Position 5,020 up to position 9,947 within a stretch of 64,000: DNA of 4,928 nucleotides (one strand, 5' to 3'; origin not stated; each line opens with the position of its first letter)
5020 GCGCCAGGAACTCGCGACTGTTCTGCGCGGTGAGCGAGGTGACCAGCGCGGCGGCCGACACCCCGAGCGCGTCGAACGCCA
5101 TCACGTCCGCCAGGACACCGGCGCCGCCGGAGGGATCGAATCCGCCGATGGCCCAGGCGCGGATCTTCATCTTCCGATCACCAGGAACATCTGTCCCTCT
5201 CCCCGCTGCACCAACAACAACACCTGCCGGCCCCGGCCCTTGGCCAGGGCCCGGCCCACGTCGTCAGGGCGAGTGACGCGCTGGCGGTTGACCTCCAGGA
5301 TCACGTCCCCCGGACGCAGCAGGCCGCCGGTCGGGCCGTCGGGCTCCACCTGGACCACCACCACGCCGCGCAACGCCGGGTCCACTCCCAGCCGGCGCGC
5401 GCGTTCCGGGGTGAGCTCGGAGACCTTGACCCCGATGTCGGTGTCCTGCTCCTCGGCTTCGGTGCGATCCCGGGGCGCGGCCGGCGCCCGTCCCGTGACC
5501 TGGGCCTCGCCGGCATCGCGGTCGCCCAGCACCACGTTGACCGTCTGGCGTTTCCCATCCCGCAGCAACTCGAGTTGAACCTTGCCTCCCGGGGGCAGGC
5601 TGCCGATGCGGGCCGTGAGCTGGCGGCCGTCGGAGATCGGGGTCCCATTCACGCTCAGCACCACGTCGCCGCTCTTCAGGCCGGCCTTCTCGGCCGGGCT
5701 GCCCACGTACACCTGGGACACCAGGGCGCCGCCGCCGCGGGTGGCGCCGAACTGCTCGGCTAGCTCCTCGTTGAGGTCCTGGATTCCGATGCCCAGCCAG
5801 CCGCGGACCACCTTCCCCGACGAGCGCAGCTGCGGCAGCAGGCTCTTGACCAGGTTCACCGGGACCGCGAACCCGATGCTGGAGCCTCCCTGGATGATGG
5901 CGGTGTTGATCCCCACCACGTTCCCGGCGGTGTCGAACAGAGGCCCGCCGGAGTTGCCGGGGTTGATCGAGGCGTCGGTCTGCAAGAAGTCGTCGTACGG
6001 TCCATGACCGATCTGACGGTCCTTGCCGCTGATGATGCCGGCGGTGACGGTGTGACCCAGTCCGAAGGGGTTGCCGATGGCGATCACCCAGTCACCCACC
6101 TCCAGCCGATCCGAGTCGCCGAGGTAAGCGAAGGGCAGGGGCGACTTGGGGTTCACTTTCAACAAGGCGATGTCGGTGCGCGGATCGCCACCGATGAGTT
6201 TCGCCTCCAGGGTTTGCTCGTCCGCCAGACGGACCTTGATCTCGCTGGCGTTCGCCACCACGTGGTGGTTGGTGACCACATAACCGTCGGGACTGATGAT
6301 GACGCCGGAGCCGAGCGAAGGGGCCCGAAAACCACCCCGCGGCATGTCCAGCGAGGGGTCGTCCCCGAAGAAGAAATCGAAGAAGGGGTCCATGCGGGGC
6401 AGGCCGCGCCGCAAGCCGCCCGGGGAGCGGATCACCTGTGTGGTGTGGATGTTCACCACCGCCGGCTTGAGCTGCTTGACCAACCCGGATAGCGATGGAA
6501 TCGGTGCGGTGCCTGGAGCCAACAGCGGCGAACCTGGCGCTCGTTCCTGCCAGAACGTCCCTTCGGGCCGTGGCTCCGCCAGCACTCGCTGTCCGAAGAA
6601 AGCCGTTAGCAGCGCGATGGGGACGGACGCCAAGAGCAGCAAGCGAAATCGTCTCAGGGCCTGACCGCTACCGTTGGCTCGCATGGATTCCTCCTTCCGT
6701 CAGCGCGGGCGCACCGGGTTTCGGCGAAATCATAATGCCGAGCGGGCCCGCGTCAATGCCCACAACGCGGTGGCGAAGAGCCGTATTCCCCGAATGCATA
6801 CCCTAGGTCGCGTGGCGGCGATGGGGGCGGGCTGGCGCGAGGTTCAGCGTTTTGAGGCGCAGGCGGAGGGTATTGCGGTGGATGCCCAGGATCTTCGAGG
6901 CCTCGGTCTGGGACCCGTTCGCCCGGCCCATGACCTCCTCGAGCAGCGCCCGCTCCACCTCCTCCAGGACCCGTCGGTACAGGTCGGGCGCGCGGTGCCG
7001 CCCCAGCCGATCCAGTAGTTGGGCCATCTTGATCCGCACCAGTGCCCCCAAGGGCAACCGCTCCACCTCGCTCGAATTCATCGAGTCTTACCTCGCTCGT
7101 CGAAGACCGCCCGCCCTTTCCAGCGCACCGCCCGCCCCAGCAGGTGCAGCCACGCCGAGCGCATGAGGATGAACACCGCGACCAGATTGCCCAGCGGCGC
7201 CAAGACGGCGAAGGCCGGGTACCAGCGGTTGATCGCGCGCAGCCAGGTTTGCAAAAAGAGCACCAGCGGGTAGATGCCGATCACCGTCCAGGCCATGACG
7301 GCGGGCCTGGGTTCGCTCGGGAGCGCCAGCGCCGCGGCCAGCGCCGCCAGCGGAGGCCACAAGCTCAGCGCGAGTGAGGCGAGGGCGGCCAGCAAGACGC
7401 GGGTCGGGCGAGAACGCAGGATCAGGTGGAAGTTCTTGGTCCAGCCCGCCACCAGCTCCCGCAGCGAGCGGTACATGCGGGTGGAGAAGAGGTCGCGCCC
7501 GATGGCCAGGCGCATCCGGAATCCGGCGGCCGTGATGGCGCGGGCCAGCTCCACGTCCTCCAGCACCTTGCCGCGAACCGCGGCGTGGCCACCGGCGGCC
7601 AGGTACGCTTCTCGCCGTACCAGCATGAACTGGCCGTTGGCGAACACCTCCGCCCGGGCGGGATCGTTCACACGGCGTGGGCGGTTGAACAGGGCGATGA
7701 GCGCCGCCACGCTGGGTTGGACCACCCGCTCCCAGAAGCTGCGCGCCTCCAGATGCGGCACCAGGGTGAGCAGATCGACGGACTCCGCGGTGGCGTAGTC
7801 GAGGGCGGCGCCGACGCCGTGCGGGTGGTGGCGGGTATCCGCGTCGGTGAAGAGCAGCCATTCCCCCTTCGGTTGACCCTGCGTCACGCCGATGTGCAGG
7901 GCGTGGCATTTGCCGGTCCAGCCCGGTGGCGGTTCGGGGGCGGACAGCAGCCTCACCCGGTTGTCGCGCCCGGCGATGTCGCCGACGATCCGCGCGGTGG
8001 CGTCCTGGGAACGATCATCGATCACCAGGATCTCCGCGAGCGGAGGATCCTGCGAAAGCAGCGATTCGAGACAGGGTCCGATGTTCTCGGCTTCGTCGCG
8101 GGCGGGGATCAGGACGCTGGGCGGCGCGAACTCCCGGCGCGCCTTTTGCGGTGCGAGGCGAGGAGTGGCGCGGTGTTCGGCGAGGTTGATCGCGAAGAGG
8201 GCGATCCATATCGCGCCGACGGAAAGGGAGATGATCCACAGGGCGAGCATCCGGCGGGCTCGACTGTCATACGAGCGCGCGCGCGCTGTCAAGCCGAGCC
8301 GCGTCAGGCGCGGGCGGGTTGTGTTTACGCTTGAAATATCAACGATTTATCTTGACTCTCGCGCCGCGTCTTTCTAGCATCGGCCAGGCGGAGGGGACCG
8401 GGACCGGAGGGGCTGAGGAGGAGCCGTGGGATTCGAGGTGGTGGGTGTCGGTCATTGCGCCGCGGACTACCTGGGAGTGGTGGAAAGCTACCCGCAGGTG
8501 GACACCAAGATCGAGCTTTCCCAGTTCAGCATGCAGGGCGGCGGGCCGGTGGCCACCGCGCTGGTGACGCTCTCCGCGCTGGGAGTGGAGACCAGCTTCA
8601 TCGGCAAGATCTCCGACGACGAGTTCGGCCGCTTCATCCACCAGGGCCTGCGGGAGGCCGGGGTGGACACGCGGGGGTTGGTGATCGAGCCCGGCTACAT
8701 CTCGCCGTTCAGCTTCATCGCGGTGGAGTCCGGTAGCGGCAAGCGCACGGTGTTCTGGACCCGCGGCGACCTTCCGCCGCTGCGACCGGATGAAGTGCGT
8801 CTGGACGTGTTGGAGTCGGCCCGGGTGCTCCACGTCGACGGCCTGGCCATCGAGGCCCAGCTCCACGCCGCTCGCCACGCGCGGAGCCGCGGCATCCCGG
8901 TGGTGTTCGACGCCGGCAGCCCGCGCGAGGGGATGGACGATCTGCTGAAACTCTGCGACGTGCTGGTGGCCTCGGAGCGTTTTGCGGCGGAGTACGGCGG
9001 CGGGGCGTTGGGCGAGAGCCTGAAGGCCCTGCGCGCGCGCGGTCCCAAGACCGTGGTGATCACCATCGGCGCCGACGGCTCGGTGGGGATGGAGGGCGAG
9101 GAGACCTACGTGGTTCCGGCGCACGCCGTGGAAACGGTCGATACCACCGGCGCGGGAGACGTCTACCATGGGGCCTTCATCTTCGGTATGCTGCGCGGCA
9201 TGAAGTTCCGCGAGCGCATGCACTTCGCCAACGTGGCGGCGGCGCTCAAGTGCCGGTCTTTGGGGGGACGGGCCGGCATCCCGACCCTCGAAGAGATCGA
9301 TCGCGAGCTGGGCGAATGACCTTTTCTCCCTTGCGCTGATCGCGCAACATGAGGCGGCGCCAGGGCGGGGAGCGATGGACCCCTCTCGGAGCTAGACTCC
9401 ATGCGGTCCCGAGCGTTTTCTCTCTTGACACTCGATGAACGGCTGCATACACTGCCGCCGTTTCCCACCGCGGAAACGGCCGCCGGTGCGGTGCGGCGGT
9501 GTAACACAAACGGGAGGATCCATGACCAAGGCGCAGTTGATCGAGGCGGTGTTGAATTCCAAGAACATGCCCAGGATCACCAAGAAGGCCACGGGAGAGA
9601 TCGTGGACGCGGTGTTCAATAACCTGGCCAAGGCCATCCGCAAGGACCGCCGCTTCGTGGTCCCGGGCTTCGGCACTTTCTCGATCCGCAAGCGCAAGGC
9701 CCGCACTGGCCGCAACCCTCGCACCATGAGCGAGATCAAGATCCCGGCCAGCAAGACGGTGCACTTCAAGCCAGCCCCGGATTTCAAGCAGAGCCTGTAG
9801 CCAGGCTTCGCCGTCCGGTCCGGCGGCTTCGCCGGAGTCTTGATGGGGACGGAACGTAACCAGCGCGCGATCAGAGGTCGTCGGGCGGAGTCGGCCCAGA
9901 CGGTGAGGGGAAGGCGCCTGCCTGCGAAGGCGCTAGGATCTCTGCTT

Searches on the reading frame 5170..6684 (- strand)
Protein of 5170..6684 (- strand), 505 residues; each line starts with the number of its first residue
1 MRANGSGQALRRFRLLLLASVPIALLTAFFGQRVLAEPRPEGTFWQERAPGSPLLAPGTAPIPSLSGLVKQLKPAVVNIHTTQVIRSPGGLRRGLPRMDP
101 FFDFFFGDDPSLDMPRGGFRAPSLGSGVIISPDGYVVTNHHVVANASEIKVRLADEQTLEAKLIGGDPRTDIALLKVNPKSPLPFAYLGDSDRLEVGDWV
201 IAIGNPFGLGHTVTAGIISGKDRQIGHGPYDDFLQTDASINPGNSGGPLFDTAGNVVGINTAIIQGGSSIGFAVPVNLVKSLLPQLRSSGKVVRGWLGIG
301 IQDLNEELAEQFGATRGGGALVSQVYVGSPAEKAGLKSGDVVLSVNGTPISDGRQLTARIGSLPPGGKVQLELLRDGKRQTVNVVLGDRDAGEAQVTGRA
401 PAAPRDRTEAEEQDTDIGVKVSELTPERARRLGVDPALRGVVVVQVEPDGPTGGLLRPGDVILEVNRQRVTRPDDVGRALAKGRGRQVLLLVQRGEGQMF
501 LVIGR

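Call 45: search_protein_families(library=pfam, proteins=[window:5170-6684:-], max_evalue=0.001)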
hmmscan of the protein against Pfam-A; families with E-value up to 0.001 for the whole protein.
window:5170-6684:- (505 aa): 8 families
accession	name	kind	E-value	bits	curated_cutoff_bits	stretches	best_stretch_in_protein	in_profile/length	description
PF13365.12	Trypsin_2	-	6e-39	134.5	27.6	1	125-259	1-144/144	Trypsin-like peptidase domain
PF13180.12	PDZ_2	-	2.8e-27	95.3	27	2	297-385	3-79/80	PDZ domain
PF17820.7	PDZ_6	-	3.3e-21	75.2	27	2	322-374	2-53/54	PDZ domain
PF00089.32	Trypsin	-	2.3e-20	73.8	20.6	1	126-280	28-217/220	Trypsin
PF00595.29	PDZ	-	6.5e-19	68.5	23.2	2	294-373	9-80/81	PDZ domain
PF14685.13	PDZ_Tricorn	-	1.4e-07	31.8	25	0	456-498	40-82/88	Tricorn protease PDZ domain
PF10459.15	Peptidase_S46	-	2.4e-06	27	22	0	125-146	49-70/698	Peptidase S46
PF19805.5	DUF6288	-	3.1e-05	23.7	26.3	0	322-385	5-75/402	Family of unknown function (DUF6288)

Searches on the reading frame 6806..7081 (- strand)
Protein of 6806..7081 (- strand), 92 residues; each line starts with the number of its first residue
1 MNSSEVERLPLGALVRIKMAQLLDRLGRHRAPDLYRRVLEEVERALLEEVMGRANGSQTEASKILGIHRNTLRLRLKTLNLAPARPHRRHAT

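Call 57: search_protein_families(library=pfam, proteins=[window:6806-7081:-], max_evalue=0.001)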
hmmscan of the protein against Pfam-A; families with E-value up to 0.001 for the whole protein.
window:6806-7081:- (92 aa): 2 families
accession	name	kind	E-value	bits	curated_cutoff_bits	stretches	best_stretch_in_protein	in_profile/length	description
PF02954.25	HTH_8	-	8e-13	48.3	22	1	39-77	2-40/42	Bacterial regulatory protein, Fis family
PF13556.12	HTH_30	-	3.8e-06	27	27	1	53-79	10-36/59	PucR C-terminal helix-turn-helix domain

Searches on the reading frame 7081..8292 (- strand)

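Call 45: search_protein_families(library=pfam, proteins=[window:7081-8292:-], max_evalue=0.001)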
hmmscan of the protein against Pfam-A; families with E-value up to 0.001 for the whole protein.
window:7081-8292:- (404 aa): 3 families
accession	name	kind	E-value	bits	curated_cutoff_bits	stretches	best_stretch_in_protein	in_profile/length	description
PF13641.12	Glyco_tranf_2_3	-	8.5e-20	72.2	27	1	59-263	4-204/230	Glycosyltransferase like family 2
PF00535.33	Glycos_transf_2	-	1.9e-19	70.6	23.3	1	59-230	1-164/168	Glycosyl transferase family 2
PF13506.12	Glyco_transf_21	-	2.4e-12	47.1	21.7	1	119-264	9-148/174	Glycosyl transferase family 21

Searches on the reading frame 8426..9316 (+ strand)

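Call 45: search_protein_families(library=pfam, proteins=[window:8426-9316:+], max_evalue=0.001)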
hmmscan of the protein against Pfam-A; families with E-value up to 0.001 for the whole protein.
window:8426-9316:+ (297 aa): 1 family
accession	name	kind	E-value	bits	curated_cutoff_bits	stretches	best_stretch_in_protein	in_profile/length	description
PF00294.29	PfkB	-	2.9e-45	155.3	25.8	1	5-287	4-301/302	pfkB family carbohydrate kinase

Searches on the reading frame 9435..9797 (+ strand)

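Call 46: search_protein_families(library=pfam, proteins=[window:9435-9797:+], max_evalue=0.001)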
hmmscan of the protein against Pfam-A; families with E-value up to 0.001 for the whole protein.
window:9435-9797:+ (121 aa): 1 family
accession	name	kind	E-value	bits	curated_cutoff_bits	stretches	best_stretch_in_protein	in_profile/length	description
PF00216.26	Bac_DNA_binding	-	6.3e-27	94.1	22.4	1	30-120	1-88/90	Bacterial DNA-binding protein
